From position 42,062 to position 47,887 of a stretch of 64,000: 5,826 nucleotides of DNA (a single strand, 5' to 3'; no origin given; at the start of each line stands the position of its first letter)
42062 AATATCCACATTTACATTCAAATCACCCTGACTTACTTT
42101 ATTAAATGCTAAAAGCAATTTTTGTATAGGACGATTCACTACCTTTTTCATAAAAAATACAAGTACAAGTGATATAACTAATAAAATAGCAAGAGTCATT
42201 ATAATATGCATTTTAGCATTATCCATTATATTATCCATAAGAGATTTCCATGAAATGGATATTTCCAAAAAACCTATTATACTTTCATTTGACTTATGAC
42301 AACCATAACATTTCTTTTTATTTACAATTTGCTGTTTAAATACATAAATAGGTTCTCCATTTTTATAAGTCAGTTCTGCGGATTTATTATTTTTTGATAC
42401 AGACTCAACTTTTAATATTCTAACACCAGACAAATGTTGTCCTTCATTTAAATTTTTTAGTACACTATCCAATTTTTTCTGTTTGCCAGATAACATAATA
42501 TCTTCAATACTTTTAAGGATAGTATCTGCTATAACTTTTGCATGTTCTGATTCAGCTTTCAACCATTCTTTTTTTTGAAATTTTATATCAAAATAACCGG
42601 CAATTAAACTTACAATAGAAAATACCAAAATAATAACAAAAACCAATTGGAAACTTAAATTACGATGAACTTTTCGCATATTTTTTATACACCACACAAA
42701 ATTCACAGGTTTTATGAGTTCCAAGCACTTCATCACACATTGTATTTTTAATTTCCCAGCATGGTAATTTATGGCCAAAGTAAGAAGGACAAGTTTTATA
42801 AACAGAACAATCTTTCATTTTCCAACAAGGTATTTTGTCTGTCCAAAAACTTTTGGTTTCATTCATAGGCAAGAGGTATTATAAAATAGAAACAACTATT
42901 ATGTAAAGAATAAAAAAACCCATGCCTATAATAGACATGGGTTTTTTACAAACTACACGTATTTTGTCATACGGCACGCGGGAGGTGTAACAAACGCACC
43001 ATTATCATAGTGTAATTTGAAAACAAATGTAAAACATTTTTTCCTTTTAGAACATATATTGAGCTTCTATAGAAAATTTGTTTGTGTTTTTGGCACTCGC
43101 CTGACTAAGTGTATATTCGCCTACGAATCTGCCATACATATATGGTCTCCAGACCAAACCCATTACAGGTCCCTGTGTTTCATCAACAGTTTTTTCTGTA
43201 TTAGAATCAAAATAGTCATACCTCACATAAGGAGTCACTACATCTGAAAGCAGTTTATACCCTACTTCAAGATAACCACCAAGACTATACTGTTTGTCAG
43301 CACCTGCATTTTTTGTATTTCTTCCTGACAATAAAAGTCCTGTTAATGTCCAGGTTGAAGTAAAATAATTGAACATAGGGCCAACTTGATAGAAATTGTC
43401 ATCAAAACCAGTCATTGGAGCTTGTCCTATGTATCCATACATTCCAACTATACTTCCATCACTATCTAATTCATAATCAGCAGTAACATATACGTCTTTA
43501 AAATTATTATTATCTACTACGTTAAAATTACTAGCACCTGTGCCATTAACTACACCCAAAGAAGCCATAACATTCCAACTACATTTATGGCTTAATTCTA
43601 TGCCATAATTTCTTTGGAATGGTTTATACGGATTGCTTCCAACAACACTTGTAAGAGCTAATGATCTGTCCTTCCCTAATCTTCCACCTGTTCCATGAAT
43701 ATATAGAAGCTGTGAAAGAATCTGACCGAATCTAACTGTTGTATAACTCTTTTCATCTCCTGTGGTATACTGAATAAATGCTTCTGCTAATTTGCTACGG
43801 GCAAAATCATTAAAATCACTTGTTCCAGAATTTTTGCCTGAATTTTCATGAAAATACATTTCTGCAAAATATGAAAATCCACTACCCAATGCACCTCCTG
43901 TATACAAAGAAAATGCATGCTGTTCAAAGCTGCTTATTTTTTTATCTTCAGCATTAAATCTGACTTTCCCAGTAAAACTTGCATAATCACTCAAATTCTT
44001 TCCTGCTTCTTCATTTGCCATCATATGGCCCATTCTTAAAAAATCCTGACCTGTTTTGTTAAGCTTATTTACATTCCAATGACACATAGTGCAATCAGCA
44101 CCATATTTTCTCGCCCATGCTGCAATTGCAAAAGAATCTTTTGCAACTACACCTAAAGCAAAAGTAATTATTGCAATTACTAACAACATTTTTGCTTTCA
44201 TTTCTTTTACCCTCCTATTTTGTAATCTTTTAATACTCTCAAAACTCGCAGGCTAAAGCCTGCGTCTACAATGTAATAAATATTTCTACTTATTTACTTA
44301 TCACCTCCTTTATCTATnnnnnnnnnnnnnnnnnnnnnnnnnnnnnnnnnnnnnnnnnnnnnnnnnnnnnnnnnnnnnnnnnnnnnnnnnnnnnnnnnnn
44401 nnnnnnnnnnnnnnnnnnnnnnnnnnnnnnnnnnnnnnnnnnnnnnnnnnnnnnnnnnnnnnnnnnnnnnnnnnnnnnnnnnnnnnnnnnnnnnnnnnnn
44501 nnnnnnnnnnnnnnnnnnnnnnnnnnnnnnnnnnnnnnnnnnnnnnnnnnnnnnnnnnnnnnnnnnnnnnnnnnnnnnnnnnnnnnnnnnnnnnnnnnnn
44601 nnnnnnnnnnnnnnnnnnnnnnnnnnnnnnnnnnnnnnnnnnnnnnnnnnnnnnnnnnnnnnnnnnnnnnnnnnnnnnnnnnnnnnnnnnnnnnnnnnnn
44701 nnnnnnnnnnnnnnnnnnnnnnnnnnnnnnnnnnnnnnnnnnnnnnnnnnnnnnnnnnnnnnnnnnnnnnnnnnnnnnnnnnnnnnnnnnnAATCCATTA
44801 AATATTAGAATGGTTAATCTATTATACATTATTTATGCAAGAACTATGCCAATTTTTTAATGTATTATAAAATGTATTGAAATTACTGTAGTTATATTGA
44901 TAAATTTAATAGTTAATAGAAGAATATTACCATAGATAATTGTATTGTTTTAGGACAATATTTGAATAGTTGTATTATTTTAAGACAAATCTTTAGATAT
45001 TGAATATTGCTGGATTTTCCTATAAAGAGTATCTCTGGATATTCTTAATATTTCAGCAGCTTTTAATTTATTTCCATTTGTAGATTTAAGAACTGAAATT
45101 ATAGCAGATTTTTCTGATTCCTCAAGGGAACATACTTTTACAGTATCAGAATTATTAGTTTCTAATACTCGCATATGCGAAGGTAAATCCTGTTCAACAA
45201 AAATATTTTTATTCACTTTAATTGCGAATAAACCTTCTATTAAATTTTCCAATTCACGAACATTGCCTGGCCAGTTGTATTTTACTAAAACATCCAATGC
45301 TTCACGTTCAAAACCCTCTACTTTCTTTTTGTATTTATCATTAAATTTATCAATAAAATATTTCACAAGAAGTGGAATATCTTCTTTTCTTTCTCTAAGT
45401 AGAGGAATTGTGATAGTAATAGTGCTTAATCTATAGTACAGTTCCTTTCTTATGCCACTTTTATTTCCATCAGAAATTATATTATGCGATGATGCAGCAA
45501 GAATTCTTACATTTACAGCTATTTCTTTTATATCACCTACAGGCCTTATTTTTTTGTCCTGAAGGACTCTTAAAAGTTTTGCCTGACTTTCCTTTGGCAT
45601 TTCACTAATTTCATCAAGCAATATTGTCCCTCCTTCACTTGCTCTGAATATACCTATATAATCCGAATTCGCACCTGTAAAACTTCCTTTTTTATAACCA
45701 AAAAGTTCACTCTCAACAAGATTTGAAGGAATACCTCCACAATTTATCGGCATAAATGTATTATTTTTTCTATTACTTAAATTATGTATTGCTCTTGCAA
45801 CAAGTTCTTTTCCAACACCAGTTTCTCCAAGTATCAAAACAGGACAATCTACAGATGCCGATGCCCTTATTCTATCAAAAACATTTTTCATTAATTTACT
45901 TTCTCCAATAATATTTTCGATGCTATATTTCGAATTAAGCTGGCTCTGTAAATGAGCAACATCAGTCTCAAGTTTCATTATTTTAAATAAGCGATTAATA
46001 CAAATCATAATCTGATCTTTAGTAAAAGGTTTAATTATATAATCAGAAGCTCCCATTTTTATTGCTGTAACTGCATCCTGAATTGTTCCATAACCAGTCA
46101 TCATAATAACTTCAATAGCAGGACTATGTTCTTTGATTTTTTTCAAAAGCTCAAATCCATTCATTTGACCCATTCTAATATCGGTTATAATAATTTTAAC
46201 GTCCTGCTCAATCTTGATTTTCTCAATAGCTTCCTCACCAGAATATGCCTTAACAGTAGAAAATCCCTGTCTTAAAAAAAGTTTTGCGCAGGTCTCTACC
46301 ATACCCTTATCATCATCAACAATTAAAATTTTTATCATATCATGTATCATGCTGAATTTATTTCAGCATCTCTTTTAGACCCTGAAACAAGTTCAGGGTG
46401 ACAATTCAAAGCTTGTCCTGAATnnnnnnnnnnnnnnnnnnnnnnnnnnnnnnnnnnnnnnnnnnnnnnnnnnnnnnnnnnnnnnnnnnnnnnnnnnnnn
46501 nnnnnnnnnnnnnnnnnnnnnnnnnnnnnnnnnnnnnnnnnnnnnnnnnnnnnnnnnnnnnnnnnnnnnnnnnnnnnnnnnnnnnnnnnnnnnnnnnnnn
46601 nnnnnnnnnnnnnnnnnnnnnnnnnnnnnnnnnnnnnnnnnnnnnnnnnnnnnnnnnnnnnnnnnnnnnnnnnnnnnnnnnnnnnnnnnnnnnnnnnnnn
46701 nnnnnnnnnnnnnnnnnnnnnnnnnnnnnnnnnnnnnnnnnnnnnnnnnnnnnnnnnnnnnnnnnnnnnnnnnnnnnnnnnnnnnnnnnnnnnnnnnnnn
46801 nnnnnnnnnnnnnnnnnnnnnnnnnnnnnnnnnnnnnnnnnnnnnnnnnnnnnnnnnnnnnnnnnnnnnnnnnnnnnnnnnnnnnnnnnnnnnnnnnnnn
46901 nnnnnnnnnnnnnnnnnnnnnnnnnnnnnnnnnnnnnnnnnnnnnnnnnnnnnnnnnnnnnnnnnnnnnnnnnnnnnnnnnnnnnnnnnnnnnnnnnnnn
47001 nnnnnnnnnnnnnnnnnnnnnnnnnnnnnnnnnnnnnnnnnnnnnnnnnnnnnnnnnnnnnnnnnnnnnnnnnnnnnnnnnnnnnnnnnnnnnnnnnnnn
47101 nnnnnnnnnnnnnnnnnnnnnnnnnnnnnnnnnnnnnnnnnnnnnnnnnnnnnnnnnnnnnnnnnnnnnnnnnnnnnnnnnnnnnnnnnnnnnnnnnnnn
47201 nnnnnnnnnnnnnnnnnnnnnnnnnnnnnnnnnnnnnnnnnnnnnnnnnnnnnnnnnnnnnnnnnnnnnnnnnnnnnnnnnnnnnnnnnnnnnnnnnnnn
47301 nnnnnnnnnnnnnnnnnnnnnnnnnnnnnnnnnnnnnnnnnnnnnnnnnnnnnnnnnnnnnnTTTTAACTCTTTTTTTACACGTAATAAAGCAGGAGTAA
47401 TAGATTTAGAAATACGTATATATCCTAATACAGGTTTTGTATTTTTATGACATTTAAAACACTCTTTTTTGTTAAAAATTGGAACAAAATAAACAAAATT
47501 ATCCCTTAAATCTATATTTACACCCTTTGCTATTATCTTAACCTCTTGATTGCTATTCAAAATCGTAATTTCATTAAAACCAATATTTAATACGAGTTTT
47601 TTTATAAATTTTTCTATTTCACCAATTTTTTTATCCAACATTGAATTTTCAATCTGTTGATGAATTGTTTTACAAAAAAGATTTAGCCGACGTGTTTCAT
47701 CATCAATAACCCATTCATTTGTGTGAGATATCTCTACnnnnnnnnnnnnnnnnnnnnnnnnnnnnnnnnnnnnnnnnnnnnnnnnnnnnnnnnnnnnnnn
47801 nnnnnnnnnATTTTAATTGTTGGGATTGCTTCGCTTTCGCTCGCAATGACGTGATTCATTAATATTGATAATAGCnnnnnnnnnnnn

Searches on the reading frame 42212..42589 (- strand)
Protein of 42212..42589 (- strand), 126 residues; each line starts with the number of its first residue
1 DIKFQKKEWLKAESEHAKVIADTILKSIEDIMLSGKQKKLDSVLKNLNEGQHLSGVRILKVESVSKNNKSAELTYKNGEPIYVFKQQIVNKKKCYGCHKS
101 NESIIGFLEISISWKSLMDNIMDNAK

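Call 50: search_protein_families(library=pfam, proteins=[window:42212-42589:-], max_evalue=10)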
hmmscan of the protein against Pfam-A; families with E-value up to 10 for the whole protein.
seq(126 aa): 7 families
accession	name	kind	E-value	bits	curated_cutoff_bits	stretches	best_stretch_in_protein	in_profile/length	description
PF21563.3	Mcp40H-20_sensor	-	0.00057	20.6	27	2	77-113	74-110/112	Methyl-accepting chemotaxis sensory transducer, class 40H, sensor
PF24246.1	SH3b_T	-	0.042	14.6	27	1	54-85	17-49/74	SH3b_T domain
PF25804.1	SYNE3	-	0.11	13.5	30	1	7-75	7-73/83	Nesprin-3 domain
PF07318.18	DUF1464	-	0.11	12.1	23.5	1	10-69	231-290/327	Protein of unknown function (DUF1464)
PF11845.13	Tll0287-like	-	0.13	13.1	24.1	1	69-103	86-113/144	Tll0287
PF25656.1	DUF7945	-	0.16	12.7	27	1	1-64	19-82/123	Domain of unknown function (DUF7945)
PF02524.19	KID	-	1.9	9.3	20.8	1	39-48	1-10/11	KID repeat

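Call 52: search_solved_structures(query=window:42212-42589:-, max_evalue=10, show_alignments=2)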
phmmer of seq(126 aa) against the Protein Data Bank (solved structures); distinct sequences matched with E-value up to 10: 0.

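Call 75: search_protein_representatives(alignment_id=A1)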
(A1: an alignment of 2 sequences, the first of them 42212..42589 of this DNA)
Query: 2 sequences, 128 profile positions. Proteins with E-value up to 0.001 (for the whole library): 107; up to 1e-10: 2; up to 1e-30: 0. The best 107 are listed.
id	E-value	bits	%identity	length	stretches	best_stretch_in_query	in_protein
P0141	1.2e-22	96.6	-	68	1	54-111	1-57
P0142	5.4e-11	58.9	-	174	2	74-119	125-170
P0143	4.3e-10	56.0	-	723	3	11-120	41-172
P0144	4.2e-09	52.8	-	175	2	7-82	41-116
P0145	4.9e-09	52.6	-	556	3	73-126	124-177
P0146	1.6e-08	51.0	-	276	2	75-123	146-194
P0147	2.3e-08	50.4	-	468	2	82-124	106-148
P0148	3.4e-08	49.9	-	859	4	68-119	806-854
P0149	4.2e-08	49.6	-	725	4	78-126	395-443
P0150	6.8e-08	48.9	-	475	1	8-125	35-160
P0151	7.1e-08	48.8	-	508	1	2-122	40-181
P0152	7.5e-08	48.8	-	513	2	46-124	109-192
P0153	8.8e-08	48.5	-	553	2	75-123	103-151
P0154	1.1e-07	48.3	-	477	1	7-125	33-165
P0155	1.3e-07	48.0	-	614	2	75-123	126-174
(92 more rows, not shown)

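Call 105: predict_structure(alignment_id=A2)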
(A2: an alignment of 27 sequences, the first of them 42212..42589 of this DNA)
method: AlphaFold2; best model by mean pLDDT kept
length: 126 residues; sequences in the alignment: 27
mean_pLDDT: 90.8   pTM: 0.80
mean pLDDT of the five models: 90.8, 89.3, 89.2, 87.8, 86.8
residues with pLDDT >= 90: 89; 70-90: 37; 50-70: 0; < 50: 0
segments of 3 or more residues with pLDDT < 50: none
pLDDT, mean of each block of 10 residues (from residue 1): 86 92 95 94 93 92 82 92 95 92 94 88 82
secondary structure, 60 per line:
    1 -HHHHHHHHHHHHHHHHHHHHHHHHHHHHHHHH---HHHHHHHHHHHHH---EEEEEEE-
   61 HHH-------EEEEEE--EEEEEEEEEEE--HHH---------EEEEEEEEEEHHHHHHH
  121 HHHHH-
elements in order: H2-33 H37-49 E53-59 E71-76 E79-89 E104-113 H114-125

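Call 107: fold_search(model_id=the predicted structure, library=pdb)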
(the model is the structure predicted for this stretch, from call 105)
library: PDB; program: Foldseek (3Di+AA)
matches with E <= 10: 554; with E <= 0.001: 2
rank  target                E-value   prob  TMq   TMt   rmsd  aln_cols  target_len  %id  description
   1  3b42_B                2.6e-05  1.00  0.40  0.39  14.5       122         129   16  Periplasmic sensor domain of chemotaxis protein GSU0935 (released 2008-04-08)
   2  3b42_A                1.6e-04  1.00  0.42  0.42  14.7       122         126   16  Periplasmic sensor domain of chemotaxis protein GSU0935 (released 2008-04-08)
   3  3b47                  2.9e-03  1.00  0.39  0.40  15.0       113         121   11  Periplasmic sensor domain of chemotaxis protein GSU0582 (released 2008-04-08)
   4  4ywz_B                3.9e-02  1.00  0.58  0.51   6.1       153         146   16  Crystal structure of the extracellular receptor domain of the essential sensor kinase WalK from Staphylococcus aureus (released 2016-03-30)
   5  9a5d_A                5.9e-02  1.00  0.61  0.15   6.2       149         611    7  Integrative model of WALK-YYCH by crosslinking MS and deep learning (released 2024-09-18)
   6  4jgq_A                1.1e-01  0.92  0.48  0.31   9.1       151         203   12  The crystal structure of sporulation kinase D mutant sensor domain, r131a, from Bacillus subtilis subsp in co-crystall (released 2013-05-15)
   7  4ywz_A                1.2e-01  0.99  0.61  0.53   4.8       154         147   15  Crystal structure of the extracellular receptor domain of the essential sensor kinase WalK from Staphylococcus aureus (released 2016-03-30)
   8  4jgr_A                2.3e-01  0.85  0.46  0.30   8.9       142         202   13  The crystal structure of sporulation kinase D mutant sensor domain, R131A, from Bacillus subtilis subsp at 2.4A resolu (released 2013-05-15)
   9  9gs2_A                2.4e-01  0.28  0.26  0.10  13.4        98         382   13  Structure of the Rieske bound Apo1 state of the heptameric Bcs1 AAA-ATPase (released 2025-06-04)
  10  8esd_N                3.1e-01  0.41  0.29  0.20  13.3        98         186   12  Crystal structure of COMMD7-COMMD9-COMMD5-COMMD10 tetramer (released 2023-05-24)
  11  5t65_B                4.3e-01  0.84  0.32  0.18   5.3        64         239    9  LIGAND BINDING DOMAIN OF PSEUDOMONAS AERUGINOSA PAO1 AMINO ACID CHEMORECEPTOR PCTA IN COMPLEX WITH L-ILE (released 2017-09-13)
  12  6uks_A                4.3e-01  0.20  0.26  0.10  13.5        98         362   13  ATPgammaS bound mBcs1 (released 2020-02-05)
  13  6py4                  5.2e-01  0.75  0.38  0.22   6.3        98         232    7  Crystal structure of ligand-binding domain of Pseudomonas fluorescens chemoreceptor CtaA in complex with L-leucine (released 2020-03-18)
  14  6py3_A                5.5e-01  0.72  0.39  0.22   6.7       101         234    7  Crystal structure of ligand-binding domain of Pseudomonas fluorescens chemoreceptor CtaA in complex with L-isoleucine (released 2020-03-18)
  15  6sh5_A                5.8e-01  0.16  0.24  0.10  13.4        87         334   13  Structure of the Apo2 state of the heptameric Bcs1 AAA-ATPase (released 2020-02-05)
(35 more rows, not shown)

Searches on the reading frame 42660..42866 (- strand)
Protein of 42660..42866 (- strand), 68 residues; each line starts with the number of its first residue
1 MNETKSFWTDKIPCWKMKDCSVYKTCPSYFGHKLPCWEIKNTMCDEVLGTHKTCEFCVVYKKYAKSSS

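Call 38: search_protein_families(library=ncbifam, proteins=[window:42660-42866:-], max_evalue=0.01)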
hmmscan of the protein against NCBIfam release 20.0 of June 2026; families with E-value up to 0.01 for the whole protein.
window:42660-42866:- (68 aa): 0 families

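Call 50: search_protein_families(library=pfam, proteins=[window:42660-42866:-], max_evalue=10)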
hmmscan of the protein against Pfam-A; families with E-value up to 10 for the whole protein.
window:42660-42866:- (68 aa): 1 family
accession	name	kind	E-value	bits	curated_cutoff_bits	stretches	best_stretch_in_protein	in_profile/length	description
PF00020.24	TNFR_c6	-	0.027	15.3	29.4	1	19-44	14-39/39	TNFR/NGFR cysteine-rich region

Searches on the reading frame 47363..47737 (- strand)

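Call 50: search_protein_families(library=pfam, proteins=[window:47363-47737:-], max_evalue=10)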
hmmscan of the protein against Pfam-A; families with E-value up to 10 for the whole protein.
seq(125 aa): 4 families
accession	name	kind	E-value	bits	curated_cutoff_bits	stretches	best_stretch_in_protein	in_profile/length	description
PF21563.3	Mcp40H-20_sensor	-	0.00028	21.6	27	1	78-113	76-111/112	Methyl-accepting chemotaxis sensory transducer, class 40H, sensor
PF11845.13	Tll0287-like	-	0.002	19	24.1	1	63-100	72-111/144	Tll0287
PF06389.16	Filo_VP24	-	0.0044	16.9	25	1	7-118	126-233/262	Filovirus membrane-associated protein VP24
PF00268.27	Ribonuc_red_sm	-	0.027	14.3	33.6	1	3-85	181-260/281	Ribonucleotide reductase, small chain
